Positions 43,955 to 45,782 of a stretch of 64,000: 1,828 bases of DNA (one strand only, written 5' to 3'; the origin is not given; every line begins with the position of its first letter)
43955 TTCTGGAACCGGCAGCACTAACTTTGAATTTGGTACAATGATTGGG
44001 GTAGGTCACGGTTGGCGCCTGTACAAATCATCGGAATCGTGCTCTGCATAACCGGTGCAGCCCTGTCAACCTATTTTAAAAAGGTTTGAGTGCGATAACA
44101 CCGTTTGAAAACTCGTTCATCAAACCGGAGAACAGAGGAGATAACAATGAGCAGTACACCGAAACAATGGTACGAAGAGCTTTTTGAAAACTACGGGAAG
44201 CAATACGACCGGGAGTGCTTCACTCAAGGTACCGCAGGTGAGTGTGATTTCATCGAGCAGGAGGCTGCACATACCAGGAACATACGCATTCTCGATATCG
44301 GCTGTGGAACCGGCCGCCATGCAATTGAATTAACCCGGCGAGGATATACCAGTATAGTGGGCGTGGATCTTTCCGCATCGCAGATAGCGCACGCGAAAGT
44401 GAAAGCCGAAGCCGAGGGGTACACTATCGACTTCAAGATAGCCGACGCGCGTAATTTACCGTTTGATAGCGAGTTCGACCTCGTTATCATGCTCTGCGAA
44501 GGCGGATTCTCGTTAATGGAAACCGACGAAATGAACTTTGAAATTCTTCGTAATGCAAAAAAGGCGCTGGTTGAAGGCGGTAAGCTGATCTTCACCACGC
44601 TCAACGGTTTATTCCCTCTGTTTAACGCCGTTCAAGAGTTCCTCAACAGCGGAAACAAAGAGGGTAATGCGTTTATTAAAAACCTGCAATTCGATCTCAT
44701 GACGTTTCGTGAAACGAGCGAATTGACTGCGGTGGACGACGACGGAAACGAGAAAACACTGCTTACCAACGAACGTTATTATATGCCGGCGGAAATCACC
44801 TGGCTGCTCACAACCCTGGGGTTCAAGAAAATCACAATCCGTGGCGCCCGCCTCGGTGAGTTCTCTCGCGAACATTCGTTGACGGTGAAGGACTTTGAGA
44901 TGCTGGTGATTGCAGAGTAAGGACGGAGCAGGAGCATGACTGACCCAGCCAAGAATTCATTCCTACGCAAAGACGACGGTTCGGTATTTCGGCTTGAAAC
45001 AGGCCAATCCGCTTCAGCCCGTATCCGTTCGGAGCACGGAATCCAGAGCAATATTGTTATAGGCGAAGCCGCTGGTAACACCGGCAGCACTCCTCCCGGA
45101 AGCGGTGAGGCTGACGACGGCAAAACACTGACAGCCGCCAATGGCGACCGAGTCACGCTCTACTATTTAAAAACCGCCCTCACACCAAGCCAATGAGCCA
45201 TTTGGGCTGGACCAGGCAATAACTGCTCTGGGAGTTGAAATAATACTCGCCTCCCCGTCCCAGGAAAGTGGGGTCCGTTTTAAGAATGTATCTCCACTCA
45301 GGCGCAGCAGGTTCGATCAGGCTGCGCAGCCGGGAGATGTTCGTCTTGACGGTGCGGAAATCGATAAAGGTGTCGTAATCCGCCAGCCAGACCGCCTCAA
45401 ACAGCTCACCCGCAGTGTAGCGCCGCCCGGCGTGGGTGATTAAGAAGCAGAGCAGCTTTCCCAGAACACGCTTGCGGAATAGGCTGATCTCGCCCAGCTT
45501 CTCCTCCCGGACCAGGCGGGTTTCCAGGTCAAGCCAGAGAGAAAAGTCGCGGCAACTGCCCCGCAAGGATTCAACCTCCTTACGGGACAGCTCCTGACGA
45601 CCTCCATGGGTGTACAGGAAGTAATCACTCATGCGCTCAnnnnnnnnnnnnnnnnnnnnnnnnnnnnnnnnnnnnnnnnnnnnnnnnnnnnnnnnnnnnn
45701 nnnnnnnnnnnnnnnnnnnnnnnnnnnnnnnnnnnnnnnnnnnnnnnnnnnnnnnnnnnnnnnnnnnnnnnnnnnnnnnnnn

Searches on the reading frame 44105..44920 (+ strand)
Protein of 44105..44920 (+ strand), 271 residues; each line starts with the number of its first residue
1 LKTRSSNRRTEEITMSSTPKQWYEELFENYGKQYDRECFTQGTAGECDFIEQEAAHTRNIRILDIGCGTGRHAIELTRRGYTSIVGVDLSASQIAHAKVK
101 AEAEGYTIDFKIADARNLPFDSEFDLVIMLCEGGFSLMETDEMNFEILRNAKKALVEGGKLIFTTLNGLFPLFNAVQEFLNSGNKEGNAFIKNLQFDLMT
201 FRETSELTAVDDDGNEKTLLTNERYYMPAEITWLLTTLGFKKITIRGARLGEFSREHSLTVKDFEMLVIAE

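Call 8: search_protein_families(library=pfam, proteins=[window:44105-44920:+], max_evalue=0.01)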
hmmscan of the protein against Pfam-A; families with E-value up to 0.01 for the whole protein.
window:44105-44920:+ (271 aa): 17 families
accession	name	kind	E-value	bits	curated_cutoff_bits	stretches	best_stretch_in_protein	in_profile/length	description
PF13649.12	Methyltransf_25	-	5.1e-20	72.4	27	1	62-159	1-97/97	Methyltransferase domain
PF13847.12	Methyltransf_31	-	2.3e-16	60.2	27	1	57-178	2-124/145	Methyltransferase domain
PF08241.18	Methyltransf_11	-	7.8e-16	58.9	21.2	1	63-163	1-95/95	Methyltransferase domain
PF13489.12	Methyltransf_23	-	2e-11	44.4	27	1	48-242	11-161/164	Methyltransferase domain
PF08242.18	Methyltransf_12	-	5.1e-11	43.6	30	1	63-161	1-98/98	Methyltransferase domain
PF01209.24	Ubie_methyltran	-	8.5e-09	35.5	20.1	1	48-162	37-150/233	ubiE/COQ5 methyltransferase family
PF05175.20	MTS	-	1.3e-08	35.2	23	1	58-164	31-139/170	Methyltransferase small domain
PF03848.20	TehB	-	2.8e-06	27.3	20.4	1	58-164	30-134/193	Tellurite resistance protein TehB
PF03291.22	mRNA_G-N7_MeTrfase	-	3.5e-06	26.8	26.6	1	49-170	52-187/315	mRNA (guanine-N(7))-methyltransferase domain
PF02353.26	CMAS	-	4.5e-06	26.6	27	1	61-166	65-167/273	Mycolic acid cyclopropane synthetase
PF05148.21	Methyltransf_8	-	2.2e-05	24.9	27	1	48-206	62-200/219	Hypothetical methyltransferase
PF06325.19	PrmA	-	8.3e-05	22.7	22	1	56-128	161-231/296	Ribosomal protein L11 methyltransferase (PrmA)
PF08003.17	Methyltransf_9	-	0.0002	20.9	23.8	1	50-166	107-220/315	Protein of unknown function (DUF1698)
PF12147.14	Methyltransf_20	-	0.0016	18.1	21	1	50-191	125-271/309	Putative methyltransferase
PF02390.23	Methyltransf_4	-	0.0039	17.1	24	0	61-106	4-50/173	Putative methyltransferase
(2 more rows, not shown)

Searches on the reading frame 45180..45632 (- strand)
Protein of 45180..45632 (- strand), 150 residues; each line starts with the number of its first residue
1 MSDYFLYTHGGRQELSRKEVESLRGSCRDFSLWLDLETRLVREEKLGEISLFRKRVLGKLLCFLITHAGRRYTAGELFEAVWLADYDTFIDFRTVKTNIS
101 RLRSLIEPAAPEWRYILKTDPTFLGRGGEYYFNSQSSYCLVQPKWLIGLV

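Call 8: search_protein_families(library=pfam, proteins=[window:45180-45632:-], max_evalue=0.01)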
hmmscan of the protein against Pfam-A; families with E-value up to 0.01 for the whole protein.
window:45180-45632:- (150 aa): 2 families
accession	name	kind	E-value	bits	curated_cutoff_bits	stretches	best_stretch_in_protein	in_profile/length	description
PF00486.34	Trans_reg_C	-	7.4e-10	39.2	26.2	1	59-116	12-67/77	Transcriptional regulatory protein, C terminal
PF23843.2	DUF7210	-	0.00023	21.1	27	1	65-91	9-34/38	Domain of unknown function (DUF7210)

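Call 26: search_protein_families(library=ncbifam, proteins=[window:45180-45632:-], max_evalue=0.001)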
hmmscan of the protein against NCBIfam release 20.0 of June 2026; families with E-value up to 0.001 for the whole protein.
window:45180-45632:- (150 aa): 6 families
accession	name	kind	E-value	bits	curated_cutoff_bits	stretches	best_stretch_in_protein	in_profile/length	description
TIGR02154.1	PhoB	equivalog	4.8e-07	29.3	296.2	1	59-110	161-210/226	phosphate regulon transcriptional regulator PhoB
NF040534.1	resp_reg_YycF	equivalog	6.8e-07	28.8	340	1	48-118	153-219/231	response regulator YycF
NF045944.1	ResRegRpaBCyano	equivalog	9.8e-06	25.1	330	1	58-118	159-219/229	response regulator transcription factor RpaB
NF053854.1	RespRegPhoBBctds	equivalog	5.2e-05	22.7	270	1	33-109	139-210/225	two-component system response regulator PhoB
NF007546.0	PRK10161.1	equivalog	9.3e-05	22.1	471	1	59-110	161-210/229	phosphate response regulator transcription factor PhoB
NF041209.1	resp_regPieR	equivalog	0.0005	19.7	450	1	59-106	164-209/231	two component system response regulator PieR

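Call 54: find_related_loci(query=A4, collection=genome_contigs, flank=10000)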
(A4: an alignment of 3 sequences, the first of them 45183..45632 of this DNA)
Query A4 (150 aa) in genome_contigs; peptide patterns used: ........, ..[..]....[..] (x = any residue, [..] = any of these).
41 stretches matched a pattern, but none encodes a relative of the query by tblastn (E <= 1e-3).

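Call 55: find_related_loci(query=A4, collection=metagenome_contigs, flank=10000)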
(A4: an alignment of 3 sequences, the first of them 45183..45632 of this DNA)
Query A4 (150 aa) in metagenome_contigs; peptide patterns used: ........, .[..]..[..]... (x = any residue, [..] = any of these).
210 stretches matched a pattern; 1 encode a relative of the query (tblastn E <= 1e-3); 1 distinct loci.
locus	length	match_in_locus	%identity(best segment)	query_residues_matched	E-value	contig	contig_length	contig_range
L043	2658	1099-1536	96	1-146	7e-96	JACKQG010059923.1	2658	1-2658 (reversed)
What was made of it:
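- Tried and rejected: The scan with the wHTH alignment returned only a contig I already had (call 55).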

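Call 85: search_solved_structures(query=A4, max_evalue=0.01)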
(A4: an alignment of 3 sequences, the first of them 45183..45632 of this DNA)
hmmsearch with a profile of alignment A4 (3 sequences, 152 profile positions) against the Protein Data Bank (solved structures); distinct sequences matched with E-value up to 0.01: 11.
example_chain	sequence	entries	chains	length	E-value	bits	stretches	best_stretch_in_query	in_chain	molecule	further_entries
5za3_A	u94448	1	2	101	3.3e-07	33.5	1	39-119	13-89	DNA-binding response regulator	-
6cqg_A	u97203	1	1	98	4.1e-06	29.9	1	60-119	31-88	DNA-binding response regulator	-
2hwv_A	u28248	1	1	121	6e-06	29.4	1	50-118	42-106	DNA-binding response regulator VicR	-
2d1v_A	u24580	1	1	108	8.4e-06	28.9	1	60-115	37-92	Transcriptional regulatory protein yycF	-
2zxj_A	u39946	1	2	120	4.4e-05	26.6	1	60-119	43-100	Transcriptional regulatory protein walR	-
2oqr_A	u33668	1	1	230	0.0003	23.9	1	60-112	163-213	Sensory transduction protein regX3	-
7e1d_B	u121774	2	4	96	0.0038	20.3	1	58-106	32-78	DNA-binding response regulator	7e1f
3t72_A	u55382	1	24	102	0.0039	20.2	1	60-111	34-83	Phosphate regulon transcriptional regulatory protein phoB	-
1qqi_A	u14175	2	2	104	0.0041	20.2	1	60-111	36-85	PHOSPHATE REGULON TRANSCRIPTIONAL REGULATORY PROTEIN PHOB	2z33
1gxp_A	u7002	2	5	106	0.0043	20.1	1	60-111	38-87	PHOSPHATE REGULON TRANSCRIPTIONAL REGULATORY PROTEIN | PHOSPHATE REGULON TRANSCRIPTIONAL REGULATORY PROTEIN PHOB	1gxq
7e92_A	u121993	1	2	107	0.0044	20.1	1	54-106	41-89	DNA-binding response regulator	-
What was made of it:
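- On OmpR/PhoB-family response regulator: The PDB relatives are VicR, WalR and PhoB (call 85).
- Closest known: PhoB/OmpR-family winged-helix regulators that bind 7-bp direct repeats with 4-bp spacers. Same: The nearest solved relatives are the VicR, WalR and PhoB DNA-binding domains (call 85).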
